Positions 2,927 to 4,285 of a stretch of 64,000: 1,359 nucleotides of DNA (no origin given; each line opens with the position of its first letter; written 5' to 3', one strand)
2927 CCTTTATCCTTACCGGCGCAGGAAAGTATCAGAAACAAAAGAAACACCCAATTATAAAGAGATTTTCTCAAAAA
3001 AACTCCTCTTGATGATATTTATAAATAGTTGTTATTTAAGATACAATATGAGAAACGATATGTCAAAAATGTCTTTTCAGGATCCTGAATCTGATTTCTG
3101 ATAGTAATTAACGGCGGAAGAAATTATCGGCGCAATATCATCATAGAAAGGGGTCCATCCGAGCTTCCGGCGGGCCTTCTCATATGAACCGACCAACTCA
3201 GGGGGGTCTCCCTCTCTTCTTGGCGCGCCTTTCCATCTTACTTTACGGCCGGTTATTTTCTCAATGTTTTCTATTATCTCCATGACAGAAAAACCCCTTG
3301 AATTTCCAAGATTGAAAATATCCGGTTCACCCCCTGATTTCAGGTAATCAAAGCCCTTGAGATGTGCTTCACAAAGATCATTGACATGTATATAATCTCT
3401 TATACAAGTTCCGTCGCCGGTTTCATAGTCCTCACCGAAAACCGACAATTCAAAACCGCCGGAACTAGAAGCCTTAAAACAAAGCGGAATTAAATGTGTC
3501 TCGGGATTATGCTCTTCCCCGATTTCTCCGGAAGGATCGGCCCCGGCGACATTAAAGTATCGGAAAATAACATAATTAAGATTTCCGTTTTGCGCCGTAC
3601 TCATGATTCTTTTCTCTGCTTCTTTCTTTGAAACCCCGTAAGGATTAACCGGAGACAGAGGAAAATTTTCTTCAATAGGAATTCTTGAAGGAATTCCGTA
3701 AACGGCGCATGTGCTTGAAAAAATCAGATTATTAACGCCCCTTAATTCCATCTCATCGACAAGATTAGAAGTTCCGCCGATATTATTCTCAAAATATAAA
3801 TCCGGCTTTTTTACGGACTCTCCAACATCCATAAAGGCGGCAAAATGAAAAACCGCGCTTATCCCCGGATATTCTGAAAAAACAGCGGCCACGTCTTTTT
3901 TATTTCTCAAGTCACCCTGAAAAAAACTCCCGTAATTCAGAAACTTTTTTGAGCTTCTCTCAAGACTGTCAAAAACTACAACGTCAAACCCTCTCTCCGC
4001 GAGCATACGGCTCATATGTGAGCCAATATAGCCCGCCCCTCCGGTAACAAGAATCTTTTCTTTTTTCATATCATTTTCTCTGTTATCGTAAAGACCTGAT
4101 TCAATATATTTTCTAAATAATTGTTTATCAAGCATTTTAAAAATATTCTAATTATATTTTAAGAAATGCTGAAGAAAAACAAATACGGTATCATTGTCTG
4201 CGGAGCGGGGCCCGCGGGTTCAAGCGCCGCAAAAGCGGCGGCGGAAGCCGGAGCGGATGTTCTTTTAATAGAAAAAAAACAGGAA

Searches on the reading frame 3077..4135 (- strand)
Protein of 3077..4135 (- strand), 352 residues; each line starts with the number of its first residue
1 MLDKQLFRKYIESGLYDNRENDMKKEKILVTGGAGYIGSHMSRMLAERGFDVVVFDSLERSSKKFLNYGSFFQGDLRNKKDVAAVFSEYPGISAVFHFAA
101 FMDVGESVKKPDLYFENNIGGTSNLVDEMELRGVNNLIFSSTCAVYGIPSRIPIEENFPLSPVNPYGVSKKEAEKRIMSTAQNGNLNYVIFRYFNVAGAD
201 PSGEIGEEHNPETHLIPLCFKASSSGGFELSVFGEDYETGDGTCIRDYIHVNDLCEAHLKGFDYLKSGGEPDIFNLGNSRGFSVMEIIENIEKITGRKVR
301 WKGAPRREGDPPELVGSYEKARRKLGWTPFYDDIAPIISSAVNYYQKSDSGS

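Call 3: search_protein_families(library=pfam, proteins=[window:3077-4135:-], max_evalue=0.01)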
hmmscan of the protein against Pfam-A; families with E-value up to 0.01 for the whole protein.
window:3077-4135:- (352 aa): 11 families
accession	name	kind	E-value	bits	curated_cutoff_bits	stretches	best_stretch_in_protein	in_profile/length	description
PF01370.27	Epimerase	-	2.1e-55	188.2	20.9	1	28-277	1-240/240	NAD dependent epimerase/dehydratase family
PF16363.11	GDP_Man_Dehyd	-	3.4e-44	152.1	27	1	29-330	1-322/332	GDP-mannose 4,6 dehydratase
PF01073.25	3Beta_HSD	-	6.9e-19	68.4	22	1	29-182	1-162/280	3-beta hydroxysteroid dehydrogenase/isomerase family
PF04321.23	RmlD_sub_bind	-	3.4e-16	59.6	27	1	27-193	2-148/287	RmlD substrate binding domain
PF02719.21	Polysacc_synt_2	-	5.3e-14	52.5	20.2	1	28-200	1-175/293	Polysaccharide biosynthesis protein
PF13460.12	NAD_binding_10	-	1.1e-09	38.8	27.2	1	32-194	1-144/184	NAD(P)H-binding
PF05368.20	NmrA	-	1.1e-07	32.2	27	1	24-143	1-108/298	NmrA-like family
PF07993.18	NAD_binding_4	-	1.7e-07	31.1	20.1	1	92-213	89-223/258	Male sterility protein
PF00106.31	adh_short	-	0.0003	20.8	26.6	1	27-87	2-69/195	short chain dehydrogenase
PF08659.16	KR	-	0.00037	20.9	22.6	1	28-105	3-95/180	KR domain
PF03721.20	UDPG_MGDP_dh_N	-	0.0057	16.7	27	1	33-58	7-32/187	UDP-glucose/GDP-mannose dehydrogenase family, NAD binding domain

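Call 4: search_protein_families(library=ncbifam, proteins=[window:3077-4135:-], max_evalue=0.01)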
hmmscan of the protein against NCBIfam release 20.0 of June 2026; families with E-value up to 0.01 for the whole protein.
window:3077-4135:- (352 aa): 63 families (the best 25 are shown)
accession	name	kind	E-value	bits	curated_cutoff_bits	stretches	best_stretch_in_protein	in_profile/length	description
TIGR01179.1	galE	equivalog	1.8e-116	388.6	262.3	1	27-349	1-329/332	UDP-glucose 4-epimerase GalE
NF007956.0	PRK10675.1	subfamily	3.6e-68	230.2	394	1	27-328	2-313/338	UDP-glucose 4-epimerase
TIGR04180.1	EDH_00030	hypoth_equivalog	1.1e-31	110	475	1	28-331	1-296/297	NAD-dependent 4,6-dehydratase LegB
TIGR02197.1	heptose_epim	equivalog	1.5e-31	109.8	274.6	1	28-305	1-272/316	ADP-glyceromanno-heptose 6-epimerase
TIGR01181.1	dTDP_gluc_dehyt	equivalog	2e-29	102.7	365.1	1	27-349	1-315/321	dTDP-glucose 4,6-dehydratase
TIGR03466.1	HpnA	hypoth_equivalog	2.7e-21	75.8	367.65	1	27-191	2-165/327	hopanoid-associated sugar epimerase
NF042422.1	oxyalk_red_OleD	equivalog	3.9e-19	69.2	580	1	27-270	2-223/329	2-alkyl-3-oxoalkanoate reductase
NF008360.0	PRK11150.1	equivalog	1.6e-16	60.4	452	1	28-290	2-249/310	ADP-glyceromanno-heptose 6-epimerase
NF042423.1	oxyalk_red_Shew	equivalog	9.2e-16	57.8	580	1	24-198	7-176/331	2-alkyl-3-oxoalkanoate reductase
NF043036.1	ErythonDh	equivalog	5.3e-13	48.8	325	1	27-187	2-170/321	D-erythronate dehydrogenase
NF007582.0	PRK10217.1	equivalog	9e-13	48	698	1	26-291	2-266/355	dTDP-glucose 4,6-dehydratase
TIGR02622.1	CDP_4_6_dhtase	equivalog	1.9e-12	47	278.45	1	24-347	3-332/352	CDP-glucose 4,6-dehydratase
TIGR01214.1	rmlD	equivalog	3.2e-11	42.9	224.05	1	27-193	1-147/285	dTDP-4-dehydrorhamnose reductase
NF008872.0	PRK11908.1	equivalog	5e-11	42.2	294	1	26-295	2-271/349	bifunctional UDP-4-keto-pentose/UDP-xylose synthase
NF007490.0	PRK10084.1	subfamily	5.1e-11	42.2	649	1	27-127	2-109/361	dTDP-glucose 4,6-dehydratase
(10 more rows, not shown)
